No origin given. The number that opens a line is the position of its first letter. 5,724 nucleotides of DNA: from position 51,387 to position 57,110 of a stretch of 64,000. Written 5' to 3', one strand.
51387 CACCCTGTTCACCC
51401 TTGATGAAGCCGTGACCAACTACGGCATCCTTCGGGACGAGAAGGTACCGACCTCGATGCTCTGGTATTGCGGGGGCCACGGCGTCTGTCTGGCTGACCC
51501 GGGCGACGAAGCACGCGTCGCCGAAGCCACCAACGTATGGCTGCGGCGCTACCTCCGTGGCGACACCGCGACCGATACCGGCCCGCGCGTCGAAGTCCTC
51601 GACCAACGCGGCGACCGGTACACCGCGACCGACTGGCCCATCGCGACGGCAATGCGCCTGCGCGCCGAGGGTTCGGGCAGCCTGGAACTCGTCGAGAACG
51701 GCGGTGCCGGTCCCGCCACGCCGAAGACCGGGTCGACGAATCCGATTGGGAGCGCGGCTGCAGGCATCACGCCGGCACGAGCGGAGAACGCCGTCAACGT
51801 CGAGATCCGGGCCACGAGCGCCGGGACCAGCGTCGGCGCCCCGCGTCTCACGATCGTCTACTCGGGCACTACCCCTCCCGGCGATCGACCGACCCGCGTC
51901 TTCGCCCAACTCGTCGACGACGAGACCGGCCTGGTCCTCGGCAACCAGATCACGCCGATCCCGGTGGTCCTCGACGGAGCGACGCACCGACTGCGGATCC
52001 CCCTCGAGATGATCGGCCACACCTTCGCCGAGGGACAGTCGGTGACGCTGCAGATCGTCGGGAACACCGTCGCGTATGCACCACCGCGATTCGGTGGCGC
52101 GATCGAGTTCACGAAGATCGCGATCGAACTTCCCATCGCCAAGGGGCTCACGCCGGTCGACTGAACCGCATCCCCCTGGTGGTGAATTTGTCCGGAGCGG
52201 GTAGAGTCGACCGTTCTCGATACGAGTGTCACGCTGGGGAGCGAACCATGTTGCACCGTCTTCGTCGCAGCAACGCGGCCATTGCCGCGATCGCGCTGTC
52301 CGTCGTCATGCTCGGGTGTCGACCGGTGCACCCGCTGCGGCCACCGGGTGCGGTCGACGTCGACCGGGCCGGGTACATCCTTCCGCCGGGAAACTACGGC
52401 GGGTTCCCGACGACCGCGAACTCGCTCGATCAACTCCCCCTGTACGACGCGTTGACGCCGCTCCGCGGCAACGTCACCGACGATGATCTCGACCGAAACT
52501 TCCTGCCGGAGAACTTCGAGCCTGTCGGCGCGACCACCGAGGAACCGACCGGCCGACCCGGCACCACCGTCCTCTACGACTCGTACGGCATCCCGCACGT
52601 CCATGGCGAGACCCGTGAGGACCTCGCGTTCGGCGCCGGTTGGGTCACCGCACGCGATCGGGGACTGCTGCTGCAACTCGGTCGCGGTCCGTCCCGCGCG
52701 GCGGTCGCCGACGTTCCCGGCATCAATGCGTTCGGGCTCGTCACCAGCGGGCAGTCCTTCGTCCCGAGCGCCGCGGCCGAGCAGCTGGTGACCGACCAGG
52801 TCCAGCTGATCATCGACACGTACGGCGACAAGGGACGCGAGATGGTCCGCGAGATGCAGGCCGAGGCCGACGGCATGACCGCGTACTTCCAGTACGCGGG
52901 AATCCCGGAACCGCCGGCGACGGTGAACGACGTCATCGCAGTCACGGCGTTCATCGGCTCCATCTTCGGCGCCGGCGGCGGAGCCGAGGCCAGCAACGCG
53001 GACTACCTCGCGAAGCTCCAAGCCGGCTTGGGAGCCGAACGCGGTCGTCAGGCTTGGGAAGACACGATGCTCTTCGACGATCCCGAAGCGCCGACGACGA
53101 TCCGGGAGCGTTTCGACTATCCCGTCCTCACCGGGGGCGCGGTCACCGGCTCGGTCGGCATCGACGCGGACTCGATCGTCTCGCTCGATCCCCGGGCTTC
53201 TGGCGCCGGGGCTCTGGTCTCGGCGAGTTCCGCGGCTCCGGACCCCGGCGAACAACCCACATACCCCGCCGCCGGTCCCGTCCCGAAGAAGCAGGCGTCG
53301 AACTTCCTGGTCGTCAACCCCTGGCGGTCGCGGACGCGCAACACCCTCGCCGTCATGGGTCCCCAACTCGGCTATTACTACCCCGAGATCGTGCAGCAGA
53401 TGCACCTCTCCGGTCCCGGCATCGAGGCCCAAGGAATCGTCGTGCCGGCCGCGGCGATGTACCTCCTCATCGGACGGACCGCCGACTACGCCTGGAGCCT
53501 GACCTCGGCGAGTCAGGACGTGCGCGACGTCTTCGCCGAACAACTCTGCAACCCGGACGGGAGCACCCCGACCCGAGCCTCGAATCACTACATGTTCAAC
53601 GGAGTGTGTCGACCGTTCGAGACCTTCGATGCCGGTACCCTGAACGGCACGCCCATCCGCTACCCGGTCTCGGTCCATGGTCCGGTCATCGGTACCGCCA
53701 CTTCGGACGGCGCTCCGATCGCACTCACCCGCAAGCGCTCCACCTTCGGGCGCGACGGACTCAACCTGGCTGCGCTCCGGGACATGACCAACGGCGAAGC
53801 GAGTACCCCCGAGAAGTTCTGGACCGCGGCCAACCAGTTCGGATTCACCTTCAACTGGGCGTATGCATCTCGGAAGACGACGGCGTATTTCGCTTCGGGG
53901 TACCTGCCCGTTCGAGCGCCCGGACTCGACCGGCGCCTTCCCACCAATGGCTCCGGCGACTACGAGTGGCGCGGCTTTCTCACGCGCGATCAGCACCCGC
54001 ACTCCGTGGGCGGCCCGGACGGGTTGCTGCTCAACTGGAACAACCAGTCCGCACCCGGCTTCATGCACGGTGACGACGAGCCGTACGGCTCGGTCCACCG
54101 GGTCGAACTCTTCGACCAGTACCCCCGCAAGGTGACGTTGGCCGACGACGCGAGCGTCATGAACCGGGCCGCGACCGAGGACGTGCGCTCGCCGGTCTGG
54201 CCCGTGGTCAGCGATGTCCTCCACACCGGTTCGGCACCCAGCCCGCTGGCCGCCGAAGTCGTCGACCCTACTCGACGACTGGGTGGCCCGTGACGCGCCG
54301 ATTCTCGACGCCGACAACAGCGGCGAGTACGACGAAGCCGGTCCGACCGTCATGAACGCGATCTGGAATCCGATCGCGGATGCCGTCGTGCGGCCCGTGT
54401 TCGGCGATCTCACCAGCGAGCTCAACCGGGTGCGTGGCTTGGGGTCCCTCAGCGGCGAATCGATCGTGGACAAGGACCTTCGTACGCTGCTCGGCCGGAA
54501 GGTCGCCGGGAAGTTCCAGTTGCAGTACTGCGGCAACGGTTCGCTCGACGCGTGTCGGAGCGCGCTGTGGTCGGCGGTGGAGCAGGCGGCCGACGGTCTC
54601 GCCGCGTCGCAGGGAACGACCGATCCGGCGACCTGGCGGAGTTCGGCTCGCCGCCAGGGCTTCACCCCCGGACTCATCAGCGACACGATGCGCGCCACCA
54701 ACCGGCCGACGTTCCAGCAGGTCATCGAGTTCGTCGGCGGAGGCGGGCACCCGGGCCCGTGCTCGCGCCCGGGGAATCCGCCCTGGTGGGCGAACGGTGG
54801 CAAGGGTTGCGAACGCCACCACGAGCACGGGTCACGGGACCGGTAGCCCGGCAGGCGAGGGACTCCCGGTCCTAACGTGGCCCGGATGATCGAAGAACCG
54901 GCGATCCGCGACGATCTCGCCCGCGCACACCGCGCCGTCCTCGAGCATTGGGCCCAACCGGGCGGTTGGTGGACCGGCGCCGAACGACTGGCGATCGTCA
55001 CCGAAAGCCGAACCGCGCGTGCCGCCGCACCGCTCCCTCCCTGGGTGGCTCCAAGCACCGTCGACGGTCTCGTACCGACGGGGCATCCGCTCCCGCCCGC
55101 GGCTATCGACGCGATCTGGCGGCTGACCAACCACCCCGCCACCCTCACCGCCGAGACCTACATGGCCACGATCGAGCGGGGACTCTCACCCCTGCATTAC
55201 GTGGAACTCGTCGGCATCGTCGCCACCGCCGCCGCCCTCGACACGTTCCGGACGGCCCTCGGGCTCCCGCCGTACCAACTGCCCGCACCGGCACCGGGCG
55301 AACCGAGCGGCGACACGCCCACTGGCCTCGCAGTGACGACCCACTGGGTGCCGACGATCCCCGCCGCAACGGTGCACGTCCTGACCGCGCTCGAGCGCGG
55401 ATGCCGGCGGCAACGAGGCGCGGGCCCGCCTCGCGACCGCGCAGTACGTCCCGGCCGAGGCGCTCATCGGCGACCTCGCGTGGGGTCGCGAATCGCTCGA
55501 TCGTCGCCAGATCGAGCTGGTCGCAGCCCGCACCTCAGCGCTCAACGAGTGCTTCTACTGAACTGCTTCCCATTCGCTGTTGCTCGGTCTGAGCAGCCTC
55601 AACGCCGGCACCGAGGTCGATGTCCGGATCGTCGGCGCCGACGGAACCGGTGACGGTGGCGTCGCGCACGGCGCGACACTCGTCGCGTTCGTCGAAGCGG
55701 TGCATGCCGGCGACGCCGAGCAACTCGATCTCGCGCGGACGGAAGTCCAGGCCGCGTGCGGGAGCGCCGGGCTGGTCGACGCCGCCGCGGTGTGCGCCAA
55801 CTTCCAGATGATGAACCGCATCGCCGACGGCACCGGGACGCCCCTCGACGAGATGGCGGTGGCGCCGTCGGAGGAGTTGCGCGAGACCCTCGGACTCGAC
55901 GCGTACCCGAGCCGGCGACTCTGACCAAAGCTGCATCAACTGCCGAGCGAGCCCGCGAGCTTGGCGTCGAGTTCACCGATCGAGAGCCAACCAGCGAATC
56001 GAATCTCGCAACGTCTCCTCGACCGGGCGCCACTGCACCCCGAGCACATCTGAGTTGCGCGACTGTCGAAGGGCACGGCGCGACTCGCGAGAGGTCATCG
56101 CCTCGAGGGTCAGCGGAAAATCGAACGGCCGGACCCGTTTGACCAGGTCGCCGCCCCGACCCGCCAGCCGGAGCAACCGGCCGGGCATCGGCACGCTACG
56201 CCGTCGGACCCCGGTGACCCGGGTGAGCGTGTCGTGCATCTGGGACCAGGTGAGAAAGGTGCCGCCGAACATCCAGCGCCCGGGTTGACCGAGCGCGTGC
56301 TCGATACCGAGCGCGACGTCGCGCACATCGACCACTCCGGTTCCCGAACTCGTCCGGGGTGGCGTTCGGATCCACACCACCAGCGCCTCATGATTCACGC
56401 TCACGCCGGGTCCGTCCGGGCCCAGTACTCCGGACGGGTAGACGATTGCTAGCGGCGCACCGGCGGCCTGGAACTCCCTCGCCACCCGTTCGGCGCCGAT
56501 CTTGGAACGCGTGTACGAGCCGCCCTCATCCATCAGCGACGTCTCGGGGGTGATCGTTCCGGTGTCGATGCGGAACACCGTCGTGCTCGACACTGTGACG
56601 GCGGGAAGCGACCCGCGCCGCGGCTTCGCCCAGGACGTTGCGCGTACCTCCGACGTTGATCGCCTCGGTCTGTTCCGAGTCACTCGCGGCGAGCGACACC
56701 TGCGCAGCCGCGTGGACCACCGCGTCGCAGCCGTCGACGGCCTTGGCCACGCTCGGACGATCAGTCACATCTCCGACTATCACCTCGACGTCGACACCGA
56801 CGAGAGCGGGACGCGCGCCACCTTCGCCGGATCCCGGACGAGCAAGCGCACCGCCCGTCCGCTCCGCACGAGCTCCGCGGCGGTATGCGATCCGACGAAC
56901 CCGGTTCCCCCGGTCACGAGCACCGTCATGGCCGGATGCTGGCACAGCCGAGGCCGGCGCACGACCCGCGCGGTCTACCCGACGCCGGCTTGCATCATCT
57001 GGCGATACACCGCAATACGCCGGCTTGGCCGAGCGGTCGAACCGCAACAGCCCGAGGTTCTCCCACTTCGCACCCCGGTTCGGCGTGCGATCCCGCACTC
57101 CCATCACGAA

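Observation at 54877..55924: In-frame TGA at the second Cys of a CxxCxxxH redox motif, with a SECIS-like hairpin: candidate AhpD-like selenoprotein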

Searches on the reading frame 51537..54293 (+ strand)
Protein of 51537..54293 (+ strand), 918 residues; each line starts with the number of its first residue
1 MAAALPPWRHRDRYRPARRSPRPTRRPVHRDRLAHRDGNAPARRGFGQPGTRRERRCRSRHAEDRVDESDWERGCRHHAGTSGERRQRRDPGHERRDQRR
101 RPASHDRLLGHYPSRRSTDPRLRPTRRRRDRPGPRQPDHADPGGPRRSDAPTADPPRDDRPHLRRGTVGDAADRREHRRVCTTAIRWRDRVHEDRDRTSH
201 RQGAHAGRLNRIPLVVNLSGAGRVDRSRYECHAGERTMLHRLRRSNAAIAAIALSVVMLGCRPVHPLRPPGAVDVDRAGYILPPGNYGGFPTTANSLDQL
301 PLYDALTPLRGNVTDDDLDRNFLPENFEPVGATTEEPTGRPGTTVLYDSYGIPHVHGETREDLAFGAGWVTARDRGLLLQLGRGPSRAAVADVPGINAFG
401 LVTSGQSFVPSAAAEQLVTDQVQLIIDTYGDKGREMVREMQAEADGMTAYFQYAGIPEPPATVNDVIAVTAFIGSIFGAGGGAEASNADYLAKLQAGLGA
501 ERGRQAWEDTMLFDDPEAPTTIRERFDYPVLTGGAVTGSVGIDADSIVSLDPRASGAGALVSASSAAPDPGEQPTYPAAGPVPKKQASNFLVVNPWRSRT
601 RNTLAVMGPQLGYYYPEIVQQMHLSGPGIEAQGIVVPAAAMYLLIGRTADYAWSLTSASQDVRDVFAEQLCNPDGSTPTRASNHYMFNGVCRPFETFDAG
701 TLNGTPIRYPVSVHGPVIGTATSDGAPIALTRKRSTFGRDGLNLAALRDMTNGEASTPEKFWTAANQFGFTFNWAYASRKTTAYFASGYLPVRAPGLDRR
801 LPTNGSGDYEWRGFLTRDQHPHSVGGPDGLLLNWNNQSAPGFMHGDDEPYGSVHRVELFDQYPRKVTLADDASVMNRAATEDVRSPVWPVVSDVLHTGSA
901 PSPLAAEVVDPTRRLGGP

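Call 28: search_protein_families(library=pfam, proteins=[window:51537-54293:+], max_evalue=0.001)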
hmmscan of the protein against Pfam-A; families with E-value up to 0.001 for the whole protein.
window:51537-54293:+ (918 aa): 1 family
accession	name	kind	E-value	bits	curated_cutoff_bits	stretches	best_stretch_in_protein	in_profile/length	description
PF01804.23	Penicil_amidase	-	1.3e-65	223.2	21.3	1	344-878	3-458/675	Penicillin amidase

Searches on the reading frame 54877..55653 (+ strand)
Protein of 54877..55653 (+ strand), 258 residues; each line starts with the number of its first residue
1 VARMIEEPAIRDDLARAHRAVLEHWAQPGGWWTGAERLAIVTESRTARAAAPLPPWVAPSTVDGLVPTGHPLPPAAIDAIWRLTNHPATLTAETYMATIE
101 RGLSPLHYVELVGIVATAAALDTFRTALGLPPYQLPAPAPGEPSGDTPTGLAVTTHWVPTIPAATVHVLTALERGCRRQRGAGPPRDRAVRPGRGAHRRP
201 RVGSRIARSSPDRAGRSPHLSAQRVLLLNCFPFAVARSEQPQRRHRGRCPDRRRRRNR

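Call 26: find_encoding_contigs(protein=window:54877-55653:+, flank=10000, max_places=6)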
Protein window:54877-55653:+ (258 aa): no gene with exactly this product is on record in the collection.

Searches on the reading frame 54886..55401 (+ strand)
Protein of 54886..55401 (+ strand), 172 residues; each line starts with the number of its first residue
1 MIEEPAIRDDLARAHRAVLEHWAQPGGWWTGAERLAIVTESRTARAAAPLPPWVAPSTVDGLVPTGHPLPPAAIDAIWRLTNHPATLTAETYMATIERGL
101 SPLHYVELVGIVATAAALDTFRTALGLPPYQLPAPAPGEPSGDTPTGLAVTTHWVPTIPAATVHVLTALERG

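Call 6: search_protein_families(library=pfam, proteins=[window:54886-55401:+], max_evalue=1)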
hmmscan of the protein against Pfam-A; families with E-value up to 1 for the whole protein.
seq(172 aa): 0 families

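Call 10: search_protein_families(library=ncbifam, proteins=[window:54886-55401:+], max_evalue=1)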
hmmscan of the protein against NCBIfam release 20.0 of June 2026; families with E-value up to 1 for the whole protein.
seq(172 aa): 1 family
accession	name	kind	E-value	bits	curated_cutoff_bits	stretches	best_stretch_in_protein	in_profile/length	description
NF041238.1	AhpD_rel_CFYUT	equivalog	1.4e-43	149.6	175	1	7-161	1-159/357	alkylhydroperoxidase-related (seleno)protein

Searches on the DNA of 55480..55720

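Call 31: search_rna_families(source=window, start=55480, end=55720, threshold=evalue, max_evalue=10, show_alignments=2)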
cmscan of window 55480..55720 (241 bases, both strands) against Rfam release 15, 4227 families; matches with E-value up to 10: 5.
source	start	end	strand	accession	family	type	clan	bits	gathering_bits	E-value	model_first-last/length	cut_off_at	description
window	55606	55643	-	RF03132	L17-Actino-Proteobacteria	Cis-reg; leader;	-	16.9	34.9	4.2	1-56/56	no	L17-Actino-Proteobacteria ribosomal protein leader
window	55480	55542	-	RF04074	mir-1199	Gene; miRNA;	-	15.9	80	9.2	1-82/100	3'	mir-1199 microRNA precursor family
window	55637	55720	-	RF02093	mir-2968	Gene; miRNA;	-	15.5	70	3.6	24-106/106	5'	mir-2968 microRNA precursor family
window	55497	55545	-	RF03660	mir-4018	Gene; miRNA;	-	15.4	66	1.5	1-54/54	no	mir-4018 microRNA precursor family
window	55635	55697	-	RF01668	P10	Gene; sRNA;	-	12.7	37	1.9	1-72/72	no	Pseudomonas sRNA P10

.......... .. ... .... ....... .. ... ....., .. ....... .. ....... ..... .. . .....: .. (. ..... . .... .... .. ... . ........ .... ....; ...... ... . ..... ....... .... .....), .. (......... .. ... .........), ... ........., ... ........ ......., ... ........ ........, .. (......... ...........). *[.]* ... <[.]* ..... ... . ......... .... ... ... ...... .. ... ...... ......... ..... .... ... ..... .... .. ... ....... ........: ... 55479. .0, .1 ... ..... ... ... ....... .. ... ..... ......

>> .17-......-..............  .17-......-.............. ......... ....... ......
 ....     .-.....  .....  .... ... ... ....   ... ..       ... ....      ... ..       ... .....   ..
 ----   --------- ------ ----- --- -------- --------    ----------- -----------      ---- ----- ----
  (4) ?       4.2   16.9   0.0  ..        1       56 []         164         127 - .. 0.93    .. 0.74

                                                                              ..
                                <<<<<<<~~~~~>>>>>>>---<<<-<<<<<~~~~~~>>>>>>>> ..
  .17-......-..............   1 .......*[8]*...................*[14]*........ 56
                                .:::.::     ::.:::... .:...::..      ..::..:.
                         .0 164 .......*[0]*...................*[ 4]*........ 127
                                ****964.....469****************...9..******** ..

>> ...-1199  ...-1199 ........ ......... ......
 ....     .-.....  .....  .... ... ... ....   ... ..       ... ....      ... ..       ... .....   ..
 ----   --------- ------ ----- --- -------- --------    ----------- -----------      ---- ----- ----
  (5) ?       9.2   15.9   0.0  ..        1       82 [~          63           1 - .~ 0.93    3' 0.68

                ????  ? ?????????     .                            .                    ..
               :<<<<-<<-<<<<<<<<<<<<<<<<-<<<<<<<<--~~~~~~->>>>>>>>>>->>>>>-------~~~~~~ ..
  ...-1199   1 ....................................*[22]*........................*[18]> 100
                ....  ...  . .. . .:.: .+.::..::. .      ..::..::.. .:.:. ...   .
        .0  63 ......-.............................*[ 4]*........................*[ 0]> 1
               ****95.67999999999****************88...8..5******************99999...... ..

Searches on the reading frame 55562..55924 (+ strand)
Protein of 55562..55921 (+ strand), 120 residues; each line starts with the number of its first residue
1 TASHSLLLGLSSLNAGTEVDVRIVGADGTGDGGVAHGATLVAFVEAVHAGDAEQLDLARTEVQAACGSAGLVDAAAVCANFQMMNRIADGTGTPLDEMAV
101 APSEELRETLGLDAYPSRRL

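Call 20: find_encoding_contigs(protein=window:55580-55924:+, flank=10000, max_places=6)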
Protein window:55580-55924:+ (114 aa): no gene with exactly this product is on record in the collection.

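Call 60: search_protein_representatives(protein=window:55562-55921:+)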
Query: 120 residues. Proteins with E-value up to 0.001 (for the whole library): 914; up to 1e-10: 242; up to 1e-30: 0. The best 150 are listed.
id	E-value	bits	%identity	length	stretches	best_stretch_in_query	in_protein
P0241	1.6e-29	118.7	63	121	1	6-120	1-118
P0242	7.7e-26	106.8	57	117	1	7-120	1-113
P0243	3.2e-19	85.5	46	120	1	7-117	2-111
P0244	1.9e-18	83.0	52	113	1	11-116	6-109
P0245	5.0e-18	81.6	46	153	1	7-117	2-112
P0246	8.1e-18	81.0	46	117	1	11-120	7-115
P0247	9.2e-18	80.8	51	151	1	15-118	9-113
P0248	1.5e-17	80.1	45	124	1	16-120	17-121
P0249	1.6e-17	80.0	43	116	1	7-118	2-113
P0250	1.8e-17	79.8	47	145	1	6-116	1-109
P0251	2.9e-17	79.2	50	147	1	7-115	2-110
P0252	4.4e-17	78.6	51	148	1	23-117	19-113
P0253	4.4e-17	78.6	53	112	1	6-120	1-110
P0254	5.3e-17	78.3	51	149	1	15-117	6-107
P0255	9.0e-17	77.6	51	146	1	14-118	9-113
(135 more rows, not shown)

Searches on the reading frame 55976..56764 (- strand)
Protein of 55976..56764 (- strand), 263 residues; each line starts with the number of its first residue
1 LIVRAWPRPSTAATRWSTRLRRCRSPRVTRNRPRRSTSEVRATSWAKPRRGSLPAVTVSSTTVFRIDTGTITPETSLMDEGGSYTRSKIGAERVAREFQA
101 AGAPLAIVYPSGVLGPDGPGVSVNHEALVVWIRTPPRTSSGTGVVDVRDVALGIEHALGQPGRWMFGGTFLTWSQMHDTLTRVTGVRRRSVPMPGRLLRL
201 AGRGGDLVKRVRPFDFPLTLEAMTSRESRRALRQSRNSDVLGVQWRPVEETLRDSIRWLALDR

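Call 28: search_protein_families(library=pfam, proteins=[window:55976-56764:-], max_evalue=0.001)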
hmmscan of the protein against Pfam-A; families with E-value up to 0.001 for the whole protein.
window:55976-56764:- (263 aa): 0 families

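Call 59: search_protein_families(library=ncbifam, proteins=[window:55976-56764:-], max_evalue=0.01)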
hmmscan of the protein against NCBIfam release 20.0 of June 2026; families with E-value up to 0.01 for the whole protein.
window:55976-56764:- (263 aa): 2 families
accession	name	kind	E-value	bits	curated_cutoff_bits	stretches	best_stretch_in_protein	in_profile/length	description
TIGR03466.1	HpnA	hypoth_equivalog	6.7e-18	64.6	367.65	1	75-260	132-322/327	hopanoid-associated sugar epimerase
NF052578.1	StrlDmthSdmBMthl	equivalog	0.0048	16.7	600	1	78-259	134-322/328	sterol demethylase protein SdmB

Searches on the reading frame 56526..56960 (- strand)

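Call 63: search_protein_families(library=pfam, proteins=[window:56526-56960:-], max_evalue=0.1)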
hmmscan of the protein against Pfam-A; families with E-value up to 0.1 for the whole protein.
window:56526-56960:- (144 aa): 7 families
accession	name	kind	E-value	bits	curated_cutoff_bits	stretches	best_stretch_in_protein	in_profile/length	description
PF01073.25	3Beta_HSD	-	1.2e-08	34.7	22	1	58-113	46-103/280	3-beta hydroxysteroid dehydrogenase/isomerase family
PF01370.27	Epimerase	-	1.4e-07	31.7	20.9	1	54-116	43-105/240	NAD dependent epimerase/dehydratase family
PF13460.12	NAD_binding_10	-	1.4e-06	28.7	27.2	1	57-113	40-85/184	NAD(P)H-binding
PF02719.21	Polysacc_synt_2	-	1.3e-05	24.9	20.2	1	57-115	55-117/293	Polysaccharide biosynthesis protein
PF07993.18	NAD_binding_4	-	0.00026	20.7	20.1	1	70-114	81-124/258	Male sterility protein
PF16363.11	GDP_Man_Dehyd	-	0.0016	18.4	27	1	57-116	53-115/332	GDP-mannose 4,6 dehydratase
PF04321.23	RmlD_sub_bind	-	0.0017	17.9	27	1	63-116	35-92/287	RmlD substrate binding domain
